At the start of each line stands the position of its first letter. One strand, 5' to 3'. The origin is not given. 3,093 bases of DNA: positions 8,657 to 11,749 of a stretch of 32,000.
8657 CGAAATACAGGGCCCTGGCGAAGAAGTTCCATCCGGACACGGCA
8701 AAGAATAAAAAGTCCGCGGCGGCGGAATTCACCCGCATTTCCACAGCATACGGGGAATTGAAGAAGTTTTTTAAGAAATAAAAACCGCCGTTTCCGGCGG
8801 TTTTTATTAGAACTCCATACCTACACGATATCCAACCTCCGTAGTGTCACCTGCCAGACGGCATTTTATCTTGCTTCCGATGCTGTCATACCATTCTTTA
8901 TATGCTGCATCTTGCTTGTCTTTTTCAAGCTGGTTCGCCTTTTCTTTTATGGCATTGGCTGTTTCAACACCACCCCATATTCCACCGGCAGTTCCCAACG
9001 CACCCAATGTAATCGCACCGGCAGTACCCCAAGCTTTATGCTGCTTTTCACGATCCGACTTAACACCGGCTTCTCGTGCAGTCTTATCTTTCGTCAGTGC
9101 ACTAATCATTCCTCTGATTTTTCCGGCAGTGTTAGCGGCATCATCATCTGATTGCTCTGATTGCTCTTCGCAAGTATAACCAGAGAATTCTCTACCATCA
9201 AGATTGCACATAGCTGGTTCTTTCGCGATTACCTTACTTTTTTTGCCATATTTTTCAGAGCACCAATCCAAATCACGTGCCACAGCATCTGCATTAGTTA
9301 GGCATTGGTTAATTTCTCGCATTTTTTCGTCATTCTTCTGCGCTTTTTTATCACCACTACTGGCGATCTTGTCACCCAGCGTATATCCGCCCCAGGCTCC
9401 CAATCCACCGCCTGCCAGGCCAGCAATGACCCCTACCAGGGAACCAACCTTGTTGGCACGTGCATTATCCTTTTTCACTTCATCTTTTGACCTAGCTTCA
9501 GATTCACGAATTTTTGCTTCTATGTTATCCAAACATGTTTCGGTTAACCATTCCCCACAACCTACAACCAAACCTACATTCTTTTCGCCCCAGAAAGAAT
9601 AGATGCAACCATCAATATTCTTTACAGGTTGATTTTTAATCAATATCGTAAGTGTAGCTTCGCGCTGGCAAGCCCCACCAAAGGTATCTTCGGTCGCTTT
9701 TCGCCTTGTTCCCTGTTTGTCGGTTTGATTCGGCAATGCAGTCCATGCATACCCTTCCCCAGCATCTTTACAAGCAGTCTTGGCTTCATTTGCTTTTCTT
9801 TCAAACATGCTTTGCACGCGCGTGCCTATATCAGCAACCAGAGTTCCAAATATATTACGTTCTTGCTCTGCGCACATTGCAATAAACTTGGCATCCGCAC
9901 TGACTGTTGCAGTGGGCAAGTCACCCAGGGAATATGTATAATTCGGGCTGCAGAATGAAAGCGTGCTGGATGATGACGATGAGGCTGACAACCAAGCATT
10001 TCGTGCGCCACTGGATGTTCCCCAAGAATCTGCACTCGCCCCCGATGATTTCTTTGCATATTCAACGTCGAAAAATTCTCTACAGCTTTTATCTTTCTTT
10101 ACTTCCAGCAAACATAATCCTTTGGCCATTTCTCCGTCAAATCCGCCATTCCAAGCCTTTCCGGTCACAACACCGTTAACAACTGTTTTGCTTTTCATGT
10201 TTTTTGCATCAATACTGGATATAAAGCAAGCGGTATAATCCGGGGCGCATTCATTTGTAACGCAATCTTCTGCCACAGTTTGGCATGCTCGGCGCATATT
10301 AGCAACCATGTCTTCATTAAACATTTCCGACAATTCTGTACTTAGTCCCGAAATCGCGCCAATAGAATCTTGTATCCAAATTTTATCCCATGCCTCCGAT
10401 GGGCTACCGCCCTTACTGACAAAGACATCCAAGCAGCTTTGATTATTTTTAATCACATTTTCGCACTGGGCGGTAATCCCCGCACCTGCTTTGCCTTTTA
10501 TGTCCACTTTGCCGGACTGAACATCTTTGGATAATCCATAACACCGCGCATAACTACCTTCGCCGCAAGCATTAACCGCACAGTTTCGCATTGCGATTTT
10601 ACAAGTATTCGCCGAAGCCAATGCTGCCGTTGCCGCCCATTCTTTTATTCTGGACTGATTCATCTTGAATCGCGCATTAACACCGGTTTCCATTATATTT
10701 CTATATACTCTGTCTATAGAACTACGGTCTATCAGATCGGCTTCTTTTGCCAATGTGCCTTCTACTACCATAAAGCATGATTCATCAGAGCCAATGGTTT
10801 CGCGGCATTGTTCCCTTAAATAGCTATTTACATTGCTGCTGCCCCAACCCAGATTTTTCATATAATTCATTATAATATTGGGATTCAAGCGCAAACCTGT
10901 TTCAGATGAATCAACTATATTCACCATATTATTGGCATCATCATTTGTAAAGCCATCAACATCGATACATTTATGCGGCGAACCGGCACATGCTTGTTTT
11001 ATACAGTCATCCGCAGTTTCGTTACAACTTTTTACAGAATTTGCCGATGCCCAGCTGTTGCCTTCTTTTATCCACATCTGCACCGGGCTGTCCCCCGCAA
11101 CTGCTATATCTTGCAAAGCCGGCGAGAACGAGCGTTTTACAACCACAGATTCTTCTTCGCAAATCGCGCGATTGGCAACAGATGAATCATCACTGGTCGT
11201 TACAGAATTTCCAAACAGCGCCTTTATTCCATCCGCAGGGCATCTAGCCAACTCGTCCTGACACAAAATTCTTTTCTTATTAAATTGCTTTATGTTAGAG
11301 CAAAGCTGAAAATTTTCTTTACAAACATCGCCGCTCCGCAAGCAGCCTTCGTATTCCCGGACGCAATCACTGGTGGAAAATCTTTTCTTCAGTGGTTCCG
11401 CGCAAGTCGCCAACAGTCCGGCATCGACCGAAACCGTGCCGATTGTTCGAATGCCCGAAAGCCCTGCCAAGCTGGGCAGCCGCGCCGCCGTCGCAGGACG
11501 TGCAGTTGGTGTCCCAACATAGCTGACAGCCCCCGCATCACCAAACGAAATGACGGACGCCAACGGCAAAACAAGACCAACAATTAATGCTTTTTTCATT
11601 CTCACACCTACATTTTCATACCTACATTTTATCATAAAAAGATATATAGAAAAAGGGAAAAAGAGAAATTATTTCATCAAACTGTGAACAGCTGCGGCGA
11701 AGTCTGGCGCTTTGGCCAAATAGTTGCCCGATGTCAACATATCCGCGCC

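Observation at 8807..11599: Roughly 930 aa secreted protein with about 38 cysteines arranged in a repeated C-x6-C-x4-C-x6/7-C module and glycine-zipper C-terminal anchors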

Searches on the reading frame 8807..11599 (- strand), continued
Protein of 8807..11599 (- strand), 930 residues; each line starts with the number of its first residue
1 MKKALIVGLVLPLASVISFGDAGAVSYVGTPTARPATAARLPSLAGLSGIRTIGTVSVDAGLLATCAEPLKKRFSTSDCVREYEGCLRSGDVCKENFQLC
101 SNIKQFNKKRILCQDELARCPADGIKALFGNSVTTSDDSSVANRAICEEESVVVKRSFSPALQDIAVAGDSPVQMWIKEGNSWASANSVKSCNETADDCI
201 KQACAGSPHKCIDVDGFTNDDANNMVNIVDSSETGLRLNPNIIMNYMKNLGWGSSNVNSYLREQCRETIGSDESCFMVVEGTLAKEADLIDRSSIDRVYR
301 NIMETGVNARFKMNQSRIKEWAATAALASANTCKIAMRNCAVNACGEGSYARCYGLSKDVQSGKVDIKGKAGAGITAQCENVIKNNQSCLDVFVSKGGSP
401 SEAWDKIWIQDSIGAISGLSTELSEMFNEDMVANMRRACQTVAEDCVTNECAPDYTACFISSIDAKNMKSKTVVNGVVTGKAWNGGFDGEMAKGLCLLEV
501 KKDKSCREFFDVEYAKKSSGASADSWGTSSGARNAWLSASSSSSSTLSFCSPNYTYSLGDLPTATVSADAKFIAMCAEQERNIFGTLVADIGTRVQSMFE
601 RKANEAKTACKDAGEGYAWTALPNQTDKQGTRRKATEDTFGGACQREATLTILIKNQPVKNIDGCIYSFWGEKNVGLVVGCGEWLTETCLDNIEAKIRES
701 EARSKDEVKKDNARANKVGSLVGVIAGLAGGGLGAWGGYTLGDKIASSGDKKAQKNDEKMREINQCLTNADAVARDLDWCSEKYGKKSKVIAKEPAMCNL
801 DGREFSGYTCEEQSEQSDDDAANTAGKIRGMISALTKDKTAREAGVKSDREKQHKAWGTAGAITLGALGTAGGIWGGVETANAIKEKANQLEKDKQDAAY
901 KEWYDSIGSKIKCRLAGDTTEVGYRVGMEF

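Call 58: fold_search(model_id=the predicted structure, library=viral)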
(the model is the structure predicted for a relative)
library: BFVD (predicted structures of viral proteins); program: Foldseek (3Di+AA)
matches with E <= 10: 107; with E <= 0.001: 0
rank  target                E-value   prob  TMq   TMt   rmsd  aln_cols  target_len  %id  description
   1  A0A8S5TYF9            1.0e-01  0.12  0.10  0.12  38.0       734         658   11  Tail tape measure protein [Siphoviridae sp. ctDsE1]
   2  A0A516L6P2            1.3e-01  0.09  0.09  0.08  41.2      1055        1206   12  (no name in the UniProt tables at hand)
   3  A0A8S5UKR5            2.5e-01  0.94  0.09  0.33  26.5       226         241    9  Small Terminase [Myoviridae sp. ctQf419]
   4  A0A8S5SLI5            3.0e-01  0.07  0.08  0.08  43.0       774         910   10  Tail tape measure protein [Siphoviridae sp. ctrCN24]
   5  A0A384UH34            3.4e-01  0.05  0.08  0.09  39.6      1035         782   10  Internal virion protein [Curvibacter phage P26059B]
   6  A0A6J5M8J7            3.7e-01  0.10  0.05  0.11  25.0       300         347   12  Uncharacterized protein [uncultured Caudovirales phage]
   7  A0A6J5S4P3            4.3e-01  0.38  0.07  0.21  19.5       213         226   14  Transposase IS30-like HTH domain containing protein [uncultured Caudovirales phage]
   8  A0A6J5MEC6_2          4.5e-01  0.03  0.06  0.07  33.0       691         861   10  Uncharacterized protein [uncultured Caudovirales phage]
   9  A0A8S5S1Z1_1          4.7e-01  0.04  0.06  0.07  27.4       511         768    8  Uncharacterized protein [Siphoviridae sp. ctCIv11]
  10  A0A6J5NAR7            7.0e-01  0.23  0.05  0.18  25.6       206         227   12  Uncharacterized protein [uncultured Caudovirales phage]
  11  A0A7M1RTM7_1          7.0e-01  0.09  0.11  0.08  36.7       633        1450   10  Uncharacterized protein [uncultured phage cr130_1]
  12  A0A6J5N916            8.1e-01  0.02  0.06  0.05  55.5       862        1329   15  Intramolecular chaperone auto-processing domain containing protein [uncultured Caudovirales phage]
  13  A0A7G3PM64            9.7e-01  0.06  0.06  0.12  27.1       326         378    8  Uncharacterized protein [Sphingomonas phage vB_StuS_MMDA13]
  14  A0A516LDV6            9.7e-01  0.06  0.11  0.11  36.1       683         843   10  (no name in the UniProt tables at hand)
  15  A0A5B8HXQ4            1.1e+00  0.12  0.07  0.11  25.7       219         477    8  Uncharacterized protein [Mimiviridae sp. ChoanoV1]
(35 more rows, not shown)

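Call 75: search_dna_similar(query=window:8807-11599:-, collection=plasmids, mode=protein, max_evalue=0.001, max_rows=10)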
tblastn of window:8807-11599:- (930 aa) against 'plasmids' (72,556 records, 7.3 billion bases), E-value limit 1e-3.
No match.

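Call 76: search_dna_similar(query=window:8807-11599:-, collection=phages, mode=protein, max_evalue=0.001, max_rows=10)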
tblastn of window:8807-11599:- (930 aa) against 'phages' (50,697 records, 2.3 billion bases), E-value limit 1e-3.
No match.

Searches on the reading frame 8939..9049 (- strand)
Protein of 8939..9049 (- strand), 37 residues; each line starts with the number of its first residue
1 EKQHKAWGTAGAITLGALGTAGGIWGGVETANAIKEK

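Call 73: search_protein_families(library=pfam, proteins=[window:8939-9049:-], max_evalue=10)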
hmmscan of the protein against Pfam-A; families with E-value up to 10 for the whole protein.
seq(37 aa): 0 families

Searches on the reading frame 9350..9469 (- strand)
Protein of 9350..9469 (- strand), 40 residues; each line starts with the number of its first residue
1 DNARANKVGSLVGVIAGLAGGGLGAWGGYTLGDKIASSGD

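Call 73: search_protein_families(library=pfam, proteins=[window:9350-9469:-], max_evalue=10)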
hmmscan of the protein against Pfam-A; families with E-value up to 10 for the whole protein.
seq(40 aa): 0 families

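Call 85: search_solved_structures(query=window:9350-9469:-, max_evalue=10)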
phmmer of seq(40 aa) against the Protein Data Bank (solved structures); distinct sequences matched with E-value up to 10: 2.
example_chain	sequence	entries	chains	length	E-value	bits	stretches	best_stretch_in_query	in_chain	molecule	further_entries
7jtg_A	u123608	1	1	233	0.21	15.3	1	10-32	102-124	RM11-43 Fab heavy chain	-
8j5q_B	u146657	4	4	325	1.4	12.8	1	6-36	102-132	Putative peptide transport permease protein Rv1283c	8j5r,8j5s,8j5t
